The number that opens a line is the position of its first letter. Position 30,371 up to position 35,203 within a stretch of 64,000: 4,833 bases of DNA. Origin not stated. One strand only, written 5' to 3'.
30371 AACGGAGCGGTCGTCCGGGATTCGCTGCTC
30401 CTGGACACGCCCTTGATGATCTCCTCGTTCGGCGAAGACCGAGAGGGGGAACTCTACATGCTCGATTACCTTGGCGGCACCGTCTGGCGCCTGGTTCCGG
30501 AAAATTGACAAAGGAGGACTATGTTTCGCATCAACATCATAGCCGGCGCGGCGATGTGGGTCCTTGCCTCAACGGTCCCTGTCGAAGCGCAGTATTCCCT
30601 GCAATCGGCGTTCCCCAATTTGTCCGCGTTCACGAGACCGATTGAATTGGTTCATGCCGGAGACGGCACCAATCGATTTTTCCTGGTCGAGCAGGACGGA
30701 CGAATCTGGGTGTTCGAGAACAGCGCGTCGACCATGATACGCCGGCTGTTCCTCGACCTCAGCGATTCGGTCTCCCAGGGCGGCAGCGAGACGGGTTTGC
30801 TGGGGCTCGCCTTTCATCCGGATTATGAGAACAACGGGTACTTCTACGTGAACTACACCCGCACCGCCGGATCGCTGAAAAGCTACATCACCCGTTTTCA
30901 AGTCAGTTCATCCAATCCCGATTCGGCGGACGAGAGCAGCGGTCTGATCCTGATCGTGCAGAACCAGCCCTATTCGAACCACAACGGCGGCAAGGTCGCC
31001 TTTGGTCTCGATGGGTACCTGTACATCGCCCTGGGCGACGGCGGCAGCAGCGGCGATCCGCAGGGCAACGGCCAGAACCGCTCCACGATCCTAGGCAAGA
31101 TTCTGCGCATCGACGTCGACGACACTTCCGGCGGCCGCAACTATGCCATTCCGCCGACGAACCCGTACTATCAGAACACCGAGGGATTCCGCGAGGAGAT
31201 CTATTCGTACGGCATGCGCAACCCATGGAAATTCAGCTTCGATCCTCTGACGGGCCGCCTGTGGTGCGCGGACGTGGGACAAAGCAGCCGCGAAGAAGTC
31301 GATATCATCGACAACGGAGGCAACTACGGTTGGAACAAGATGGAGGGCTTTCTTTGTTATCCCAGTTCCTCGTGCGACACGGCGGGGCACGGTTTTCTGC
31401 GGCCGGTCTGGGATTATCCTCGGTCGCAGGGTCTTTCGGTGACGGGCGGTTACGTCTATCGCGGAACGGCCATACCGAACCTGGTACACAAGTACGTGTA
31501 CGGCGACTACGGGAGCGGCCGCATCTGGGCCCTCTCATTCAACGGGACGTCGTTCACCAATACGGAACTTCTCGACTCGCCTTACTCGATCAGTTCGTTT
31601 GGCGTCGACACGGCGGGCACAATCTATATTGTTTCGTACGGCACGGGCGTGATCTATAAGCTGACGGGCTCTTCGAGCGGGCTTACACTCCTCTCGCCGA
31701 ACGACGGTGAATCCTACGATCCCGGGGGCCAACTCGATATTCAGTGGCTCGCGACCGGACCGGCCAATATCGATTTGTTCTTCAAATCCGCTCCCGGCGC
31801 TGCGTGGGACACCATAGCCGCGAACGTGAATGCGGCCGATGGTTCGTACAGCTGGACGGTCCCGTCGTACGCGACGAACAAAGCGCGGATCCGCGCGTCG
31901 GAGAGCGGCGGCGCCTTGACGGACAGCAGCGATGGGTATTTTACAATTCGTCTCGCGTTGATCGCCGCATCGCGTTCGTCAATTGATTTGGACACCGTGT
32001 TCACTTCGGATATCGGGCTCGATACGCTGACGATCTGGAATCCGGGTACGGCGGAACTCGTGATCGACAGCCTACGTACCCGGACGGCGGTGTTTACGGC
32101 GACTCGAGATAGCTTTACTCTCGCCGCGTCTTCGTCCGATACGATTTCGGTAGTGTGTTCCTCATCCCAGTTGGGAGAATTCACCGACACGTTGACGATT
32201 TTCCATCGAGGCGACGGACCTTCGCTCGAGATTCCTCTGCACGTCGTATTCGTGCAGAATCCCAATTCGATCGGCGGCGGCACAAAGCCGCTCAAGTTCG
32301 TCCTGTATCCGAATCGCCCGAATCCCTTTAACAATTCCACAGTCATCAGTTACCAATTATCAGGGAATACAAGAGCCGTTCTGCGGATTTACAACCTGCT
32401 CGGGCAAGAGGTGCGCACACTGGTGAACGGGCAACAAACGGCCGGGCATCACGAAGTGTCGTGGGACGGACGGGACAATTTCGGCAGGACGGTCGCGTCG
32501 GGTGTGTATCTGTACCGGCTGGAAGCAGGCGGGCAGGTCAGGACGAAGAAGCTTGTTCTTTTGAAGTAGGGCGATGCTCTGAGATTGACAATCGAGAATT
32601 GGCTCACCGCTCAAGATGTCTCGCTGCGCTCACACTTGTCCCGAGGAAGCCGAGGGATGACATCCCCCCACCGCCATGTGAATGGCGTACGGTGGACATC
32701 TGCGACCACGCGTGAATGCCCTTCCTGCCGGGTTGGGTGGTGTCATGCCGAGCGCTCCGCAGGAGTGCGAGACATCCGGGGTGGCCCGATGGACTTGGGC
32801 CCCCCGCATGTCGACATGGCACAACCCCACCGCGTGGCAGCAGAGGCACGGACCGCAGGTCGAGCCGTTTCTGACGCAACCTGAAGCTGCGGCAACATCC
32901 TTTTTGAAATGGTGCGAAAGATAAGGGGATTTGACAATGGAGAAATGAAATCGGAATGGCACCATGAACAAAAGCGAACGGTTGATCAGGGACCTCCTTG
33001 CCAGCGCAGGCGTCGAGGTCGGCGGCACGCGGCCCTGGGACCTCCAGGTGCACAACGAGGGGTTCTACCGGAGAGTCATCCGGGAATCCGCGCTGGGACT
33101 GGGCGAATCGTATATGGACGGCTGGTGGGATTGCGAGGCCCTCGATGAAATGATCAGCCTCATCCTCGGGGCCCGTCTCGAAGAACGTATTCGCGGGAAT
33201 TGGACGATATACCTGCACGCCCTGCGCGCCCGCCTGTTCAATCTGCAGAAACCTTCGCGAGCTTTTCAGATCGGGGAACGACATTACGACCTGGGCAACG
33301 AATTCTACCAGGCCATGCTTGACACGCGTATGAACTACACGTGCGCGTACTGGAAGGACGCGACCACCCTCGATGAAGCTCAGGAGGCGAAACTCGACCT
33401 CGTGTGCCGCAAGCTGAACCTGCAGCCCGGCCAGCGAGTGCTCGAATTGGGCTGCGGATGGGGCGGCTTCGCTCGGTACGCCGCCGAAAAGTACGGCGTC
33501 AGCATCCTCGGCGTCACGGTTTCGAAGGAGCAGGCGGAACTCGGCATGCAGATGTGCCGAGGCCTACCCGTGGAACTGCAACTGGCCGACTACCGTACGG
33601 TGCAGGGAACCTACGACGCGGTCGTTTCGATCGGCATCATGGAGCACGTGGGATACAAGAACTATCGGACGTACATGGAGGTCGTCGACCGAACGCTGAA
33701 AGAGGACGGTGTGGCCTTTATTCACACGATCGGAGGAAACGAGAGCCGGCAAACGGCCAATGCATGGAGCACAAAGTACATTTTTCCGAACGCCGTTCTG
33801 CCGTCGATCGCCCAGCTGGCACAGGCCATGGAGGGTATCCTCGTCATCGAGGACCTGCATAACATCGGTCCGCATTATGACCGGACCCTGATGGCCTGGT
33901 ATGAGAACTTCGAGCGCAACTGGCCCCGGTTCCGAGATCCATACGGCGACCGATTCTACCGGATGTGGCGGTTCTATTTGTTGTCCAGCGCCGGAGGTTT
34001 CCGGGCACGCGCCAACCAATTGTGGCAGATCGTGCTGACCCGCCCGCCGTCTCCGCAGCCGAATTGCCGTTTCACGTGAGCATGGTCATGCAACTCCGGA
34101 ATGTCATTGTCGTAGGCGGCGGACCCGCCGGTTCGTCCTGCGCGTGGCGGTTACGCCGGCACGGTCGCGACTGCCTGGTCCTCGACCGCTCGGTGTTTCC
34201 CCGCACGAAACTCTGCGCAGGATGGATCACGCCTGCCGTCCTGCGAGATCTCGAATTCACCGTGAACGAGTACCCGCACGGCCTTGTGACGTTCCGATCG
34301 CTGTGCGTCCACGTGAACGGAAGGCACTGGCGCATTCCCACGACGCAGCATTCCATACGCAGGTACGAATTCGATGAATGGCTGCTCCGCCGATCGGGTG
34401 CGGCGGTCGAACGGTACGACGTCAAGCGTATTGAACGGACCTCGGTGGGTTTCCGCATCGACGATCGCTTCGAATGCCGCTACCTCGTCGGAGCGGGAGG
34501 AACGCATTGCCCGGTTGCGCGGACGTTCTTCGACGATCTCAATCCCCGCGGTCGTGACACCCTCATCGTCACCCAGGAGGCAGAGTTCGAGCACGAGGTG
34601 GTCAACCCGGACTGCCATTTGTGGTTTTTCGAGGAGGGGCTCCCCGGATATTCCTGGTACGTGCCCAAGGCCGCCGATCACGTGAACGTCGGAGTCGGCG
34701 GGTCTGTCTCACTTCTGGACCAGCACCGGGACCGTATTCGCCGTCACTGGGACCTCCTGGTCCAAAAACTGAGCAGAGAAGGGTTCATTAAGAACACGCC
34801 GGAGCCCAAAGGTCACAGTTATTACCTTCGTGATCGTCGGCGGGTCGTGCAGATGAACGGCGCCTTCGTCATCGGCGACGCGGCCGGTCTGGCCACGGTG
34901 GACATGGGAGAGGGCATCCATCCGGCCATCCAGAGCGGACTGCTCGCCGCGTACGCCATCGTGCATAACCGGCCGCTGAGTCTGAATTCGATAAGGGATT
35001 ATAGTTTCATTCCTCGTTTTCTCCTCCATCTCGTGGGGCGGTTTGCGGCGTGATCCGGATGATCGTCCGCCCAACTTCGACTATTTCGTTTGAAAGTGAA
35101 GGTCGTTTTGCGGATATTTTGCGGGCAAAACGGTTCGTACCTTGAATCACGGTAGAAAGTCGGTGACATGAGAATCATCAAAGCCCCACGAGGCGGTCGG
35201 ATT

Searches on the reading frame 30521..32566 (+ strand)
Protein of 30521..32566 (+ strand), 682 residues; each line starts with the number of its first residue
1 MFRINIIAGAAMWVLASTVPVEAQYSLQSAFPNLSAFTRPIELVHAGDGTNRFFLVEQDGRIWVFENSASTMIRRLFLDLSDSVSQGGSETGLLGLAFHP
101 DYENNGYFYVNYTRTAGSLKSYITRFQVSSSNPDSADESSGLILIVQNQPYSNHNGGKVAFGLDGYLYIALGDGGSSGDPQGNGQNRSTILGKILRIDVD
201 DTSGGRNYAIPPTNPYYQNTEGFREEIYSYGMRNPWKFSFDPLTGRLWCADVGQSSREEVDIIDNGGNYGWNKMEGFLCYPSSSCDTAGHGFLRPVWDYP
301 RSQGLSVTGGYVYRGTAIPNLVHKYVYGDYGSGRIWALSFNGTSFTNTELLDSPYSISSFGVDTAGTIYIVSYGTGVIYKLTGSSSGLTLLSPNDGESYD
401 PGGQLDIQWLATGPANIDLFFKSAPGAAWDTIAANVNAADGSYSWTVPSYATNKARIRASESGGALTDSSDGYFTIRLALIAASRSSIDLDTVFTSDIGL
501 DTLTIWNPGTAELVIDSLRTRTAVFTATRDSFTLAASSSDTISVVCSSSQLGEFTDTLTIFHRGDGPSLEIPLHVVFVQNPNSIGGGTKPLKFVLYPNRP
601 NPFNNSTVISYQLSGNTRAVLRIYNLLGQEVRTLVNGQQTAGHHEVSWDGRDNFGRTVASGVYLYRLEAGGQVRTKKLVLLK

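Call 26: search_protein_families(library=pfam, proteins=[window:30521-32566:+], max_evalue=0.01)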
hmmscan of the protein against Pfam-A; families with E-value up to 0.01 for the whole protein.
window:30521-32566:+ (682 aa): 8 families
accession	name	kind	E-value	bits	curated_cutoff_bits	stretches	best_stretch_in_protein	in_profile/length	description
PF07995.17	GSDH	-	9.3e-46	157.1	25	1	38-372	2-323/332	Glucose / Sorbosone dehydrogenase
PF13860.13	FlgD_ig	-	5.1e-12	46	27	1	615-669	20-75/79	FlgD Ig-like domain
PF10342.15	Kre9_KNH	-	8.3e-06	26.9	24.6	1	392-455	1-69/94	Kre9/KNH-like N-terminal Ig-like domain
PF18962.6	Por_Secre_tail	-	1.1e-05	26.1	27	1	600-679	3-74/75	Secretion system C-terminal sorting domain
PF13585.12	CHU_C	-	5.5e-05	23.7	27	1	604-676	15-80/86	CHU_C Type IX secretion signal domain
PF22544.2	HYDIN_VesB_CFA65-like_Ig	-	0.0001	22.9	25.5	1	485-564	7-88/100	HYDIN/CFA65/VesB-like, Ig-like domain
PF07610.17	DUF1573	-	0.001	19.5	26.1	1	483-567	3-88/98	Protein of unknown function (DUF1573)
PF15780.11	ASH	-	0.0011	19.6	27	1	486-562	12-90/98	Abnormal spindle-like microcephaly-assoc'd, ASPM-SPD-2-Hydin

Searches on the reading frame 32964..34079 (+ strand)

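Call 54: search_protein_families(library=pfam, proteins=[window:32964-34079:+], max_evalue=0.01)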
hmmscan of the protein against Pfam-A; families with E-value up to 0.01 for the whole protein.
window:32964-34079:+ (371 aa): 8 families
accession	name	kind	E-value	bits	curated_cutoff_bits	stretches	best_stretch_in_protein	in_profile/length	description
PF02353.26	CMAS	-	1.8e-85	287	27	1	97-356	3-273/273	Mycolic acid cyclopropane synthetase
PF13649.12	Methyltransf_25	-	1.8e-12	48.2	27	1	159-249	1-97/97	Methyltransferase domain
PF13489.12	Methyltransf_23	-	1.3e-10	41.7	27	1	153-288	20-153/164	Methyltransferase domain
PF08241.18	Methyltransf_11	-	1.7e-09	38.7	21.2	1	160-253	1-95/95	Methyltransferase domain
PF08242.18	Methyltransf_12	-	1.9e-08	35.4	30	1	160-250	1-97/98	Methyltransferase domain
PF01728.25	FtsJ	-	2.7e-05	24.6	24.1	1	143-190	8-57/181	FtsJ-like methyltransferase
PF13847.12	Methyltransf_31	-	0.00042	20.5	27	1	155-270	3-127/145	Methyltransferase domain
PF07021.18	MetW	-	0.0048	17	21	1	153-210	11-66/193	Methionine biosynthesis protein MetW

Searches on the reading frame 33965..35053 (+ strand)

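Call 54: search_protein_families(library=pfam, proteins=[window:33965-35053:+], max_evalue=0.01)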
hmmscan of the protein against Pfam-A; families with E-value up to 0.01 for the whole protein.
window:33965-35053:+ (362 aa): 10 families
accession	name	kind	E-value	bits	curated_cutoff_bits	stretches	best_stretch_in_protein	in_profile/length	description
PF01494.25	FAD_binding_3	-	1.4e-10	41.4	22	2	46-76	3-33/349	FAD binding domain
PF01266.30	DAO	-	9.6e-10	38.9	27.9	1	47-97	2-55/353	FAD dependent oxidoreductase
PF13450.12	NAD_binding_8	-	4e-08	33.9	21.9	1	49-75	1-27/68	NAD(P)-binding Rossmann-like domain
PF00890.30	FAD_binding_2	-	3.4e-05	23.7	20.4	1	47-86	2-43/414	FAD binding domain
PF07992.20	Pyr_redox_2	-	8.7e-05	22.5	26.1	1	46-78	2-31/291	Pyridine nucleotide-disulphide oxidoreductase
PF22578.2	GGR_cat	-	0.00044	20.5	27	1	217-253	20-57/88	Geranylgeranyl reductase catalytic domain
PF03486.20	HI0933_like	-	0.00072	19.5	50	1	46-83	2-39/244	HI0933-like protein Rossmann domain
PF12831.13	FAD_oxidored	-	0.002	17.9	27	1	47-76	2-31/416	FAD dependent oxidoreductase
PF13738.12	Pyr_redox_3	-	0.003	17.3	30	1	48-76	1-30/305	Pyridine nucleotide-disulphide oxidoreductase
PF01134.28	GIDA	-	0.0042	16.6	22.1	1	46-73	1-28/391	Glucose inhibited division protein A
